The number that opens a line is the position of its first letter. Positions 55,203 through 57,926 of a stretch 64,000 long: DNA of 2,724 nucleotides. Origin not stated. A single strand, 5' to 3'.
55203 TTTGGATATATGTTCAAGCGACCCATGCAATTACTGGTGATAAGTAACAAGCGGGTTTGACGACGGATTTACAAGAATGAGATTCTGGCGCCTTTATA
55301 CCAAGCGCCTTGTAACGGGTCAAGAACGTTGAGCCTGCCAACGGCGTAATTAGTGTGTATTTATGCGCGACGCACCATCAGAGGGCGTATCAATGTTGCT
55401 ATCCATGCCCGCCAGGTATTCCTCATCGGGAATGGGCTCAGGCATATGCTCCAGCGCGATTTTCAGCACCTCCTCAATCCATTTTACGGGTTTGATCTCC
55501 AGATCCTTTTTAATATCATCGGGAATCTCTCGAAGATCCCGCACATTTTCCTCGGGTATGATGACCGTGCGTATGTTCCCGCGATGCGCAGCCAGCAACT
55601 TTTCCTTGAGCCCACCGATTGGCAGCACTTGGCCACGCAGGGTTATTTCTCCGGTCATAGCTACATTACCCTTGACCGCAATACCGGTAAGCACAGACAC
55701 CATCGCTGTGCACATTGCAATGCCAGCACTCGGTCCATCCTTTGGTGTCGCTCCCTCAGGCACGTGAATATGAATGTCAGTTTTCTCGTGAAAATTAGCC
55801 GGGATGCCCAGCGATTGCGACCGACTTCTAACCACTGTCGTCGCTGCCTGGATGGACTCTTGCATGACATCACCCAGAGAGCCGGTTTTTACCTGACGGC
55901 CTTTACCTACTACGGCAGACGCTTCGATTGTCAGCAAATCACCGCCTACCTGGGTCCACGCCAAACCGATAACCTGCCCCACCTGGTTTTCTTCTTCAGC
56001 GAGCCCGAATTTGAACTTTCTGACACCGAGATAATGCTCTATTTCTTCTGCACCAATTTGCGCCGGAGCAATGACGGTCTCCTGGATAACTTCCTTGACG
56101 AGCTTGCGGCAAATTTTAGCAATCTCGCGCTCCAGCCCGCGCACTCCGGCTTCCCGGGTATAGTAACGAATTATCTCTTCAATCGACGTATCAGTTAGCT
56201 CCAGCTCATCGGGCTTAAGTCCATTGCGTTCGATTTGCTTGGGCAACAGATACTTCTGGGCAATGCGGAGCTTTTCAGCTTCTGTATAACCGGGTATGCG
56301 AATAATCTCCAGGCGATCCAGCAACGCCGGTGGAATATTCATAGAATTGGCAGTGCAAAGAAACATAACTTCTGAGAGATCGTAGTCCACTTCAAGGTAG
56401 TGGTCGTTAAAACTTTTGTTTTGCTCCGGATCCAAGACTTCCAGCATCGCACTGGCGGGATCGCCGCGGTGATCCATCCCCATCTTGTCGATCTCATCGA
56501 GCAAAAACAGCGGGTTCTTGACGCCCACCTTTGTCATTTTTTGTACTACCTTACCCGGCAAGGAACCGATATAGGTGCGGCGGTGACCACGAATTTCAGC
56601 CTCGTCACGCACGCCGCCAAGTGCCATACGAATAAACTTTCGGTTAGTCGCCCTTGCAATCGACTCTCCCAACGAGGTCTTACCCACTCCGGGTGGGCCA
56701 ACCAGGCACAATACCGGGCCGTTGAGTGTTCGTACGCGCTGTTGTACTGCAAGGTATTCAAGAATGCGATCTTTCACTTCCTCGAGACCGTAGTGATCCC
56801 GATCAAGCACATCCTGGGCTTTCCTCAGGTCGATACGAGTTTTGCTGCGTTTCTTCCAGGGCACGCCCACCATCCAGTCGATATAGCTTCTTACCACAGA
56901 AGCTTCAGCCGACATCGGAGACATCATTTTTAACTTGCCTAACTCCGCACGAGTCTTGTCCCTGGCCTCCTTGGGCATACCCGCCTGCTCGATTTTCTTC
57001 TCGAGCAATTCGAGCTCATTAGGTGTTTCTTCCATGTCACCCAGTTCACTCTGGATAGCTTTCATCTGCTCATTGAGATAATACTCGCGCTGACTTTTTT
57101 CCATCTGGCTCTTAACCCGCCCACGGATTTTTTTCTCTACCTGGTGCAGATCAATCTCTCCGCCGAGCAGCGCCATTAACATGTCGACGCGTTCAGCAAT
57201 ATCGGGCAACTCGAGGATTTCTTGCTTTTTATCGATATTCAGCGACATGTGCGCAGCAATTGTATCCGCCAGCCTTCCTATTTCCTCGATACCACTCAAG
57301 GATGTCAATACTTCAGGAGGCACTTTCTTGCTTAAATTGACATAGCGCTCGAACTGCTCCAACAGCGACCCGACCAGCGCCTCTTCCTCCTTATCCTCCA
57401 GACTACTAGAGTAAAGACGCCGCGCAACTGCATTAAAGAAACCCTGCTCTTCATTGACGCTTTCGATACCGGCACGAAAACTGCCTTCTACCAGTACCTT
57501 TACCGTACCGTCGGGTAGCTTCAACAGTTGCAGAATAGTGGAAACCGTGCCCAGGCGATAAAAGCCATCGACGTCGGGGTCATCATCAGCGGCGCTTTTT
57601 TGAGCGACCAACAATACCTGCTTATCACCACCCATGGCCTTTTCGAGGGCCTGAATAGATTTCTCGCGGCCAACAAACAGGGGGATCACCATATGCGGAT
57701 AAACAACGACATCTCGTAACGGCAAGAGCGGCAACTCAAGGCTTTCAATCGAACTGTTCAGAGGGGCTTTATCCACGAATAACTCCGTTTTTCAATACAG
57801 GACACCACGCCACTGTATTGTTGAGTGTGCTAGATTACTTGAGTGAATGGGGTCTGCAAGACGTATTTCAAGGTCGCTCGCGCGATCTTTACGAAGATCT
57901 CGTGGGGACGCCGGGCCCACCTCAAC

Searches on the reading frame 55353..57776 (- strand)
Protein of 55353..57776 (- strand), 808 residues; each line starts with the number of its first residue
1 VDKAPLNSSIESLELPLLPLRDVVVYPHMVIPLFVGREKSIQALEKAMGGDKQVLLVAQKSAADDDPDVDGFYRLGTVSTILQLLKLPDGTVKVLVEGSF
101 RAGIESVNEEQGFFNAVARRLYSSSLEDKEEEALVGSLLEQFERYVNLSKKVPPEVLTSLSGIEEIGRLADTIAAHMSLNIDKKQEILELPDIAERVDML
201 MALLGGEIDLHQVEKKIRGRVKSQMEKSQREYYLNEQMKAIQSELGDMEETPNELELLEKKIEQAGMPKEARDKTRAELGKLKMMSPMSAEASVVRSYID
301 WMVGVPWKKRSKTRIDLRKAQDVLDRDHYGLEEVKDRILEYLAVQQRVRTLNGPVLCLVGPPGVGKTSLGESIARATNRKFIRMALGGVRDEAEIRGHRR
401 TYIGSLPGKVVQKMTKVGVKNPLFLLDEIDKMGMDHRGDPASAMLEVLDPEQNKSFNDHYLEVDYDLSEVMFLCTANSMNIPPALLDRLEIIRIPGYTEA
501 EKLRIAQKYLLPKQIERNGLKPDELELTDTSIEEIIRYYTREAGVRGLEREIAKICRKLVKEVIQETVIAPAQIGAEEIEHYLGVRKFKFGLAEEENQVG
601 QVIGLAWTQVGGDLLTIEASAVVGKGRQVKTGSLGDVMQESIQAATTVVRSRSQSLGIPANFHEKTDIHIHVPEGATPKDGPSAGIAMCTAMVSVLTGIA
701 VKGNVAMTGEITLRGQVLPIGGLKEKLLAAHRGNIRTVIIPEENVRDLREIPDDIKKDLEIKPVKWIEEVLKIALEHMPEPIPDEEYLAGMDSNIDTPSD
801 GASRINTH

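Call 50: search_protein_families(library=pfam, proteins=[window:55353-57776:-], max_evalue=0.00001)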
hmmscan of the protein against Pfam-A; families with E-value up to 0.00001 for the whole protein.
window:55353-57776:- (808 aa): 6 families
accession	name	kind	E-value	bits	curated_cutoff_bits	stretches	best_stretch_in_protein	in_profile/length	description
PF05362.19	Lon_C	-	9.7e-94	313.1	21.1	1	574-776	2-204/205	Lon protease (S16) C-terminal proteolytic domain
PF02190.22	LON_substr_bdg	-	1.7e-52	178.7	28.7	1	14-204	1-198/200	ATP-dependent protease La (LON) substrate-binding domain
PF22667.2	Lon_lid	-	5.4e-23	80.8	27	1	516-566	1-51/57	Lon protease AAA+ ATPase lid domain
PF00004.35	AAA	-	1.1e-21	78.1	21.2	1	356-492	1-126/131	ATPase family associated with various cellular activities (AAA)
PF07728.20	AAA_5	-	1.2e-07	32.2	22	1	356-488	2-138/139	AAA domain (dynein-related subfamily)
PF13541.12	ChlI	-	8.2e-06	26.2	27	0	665-744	42-121/121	Subunit ChlI of Mg-chelatase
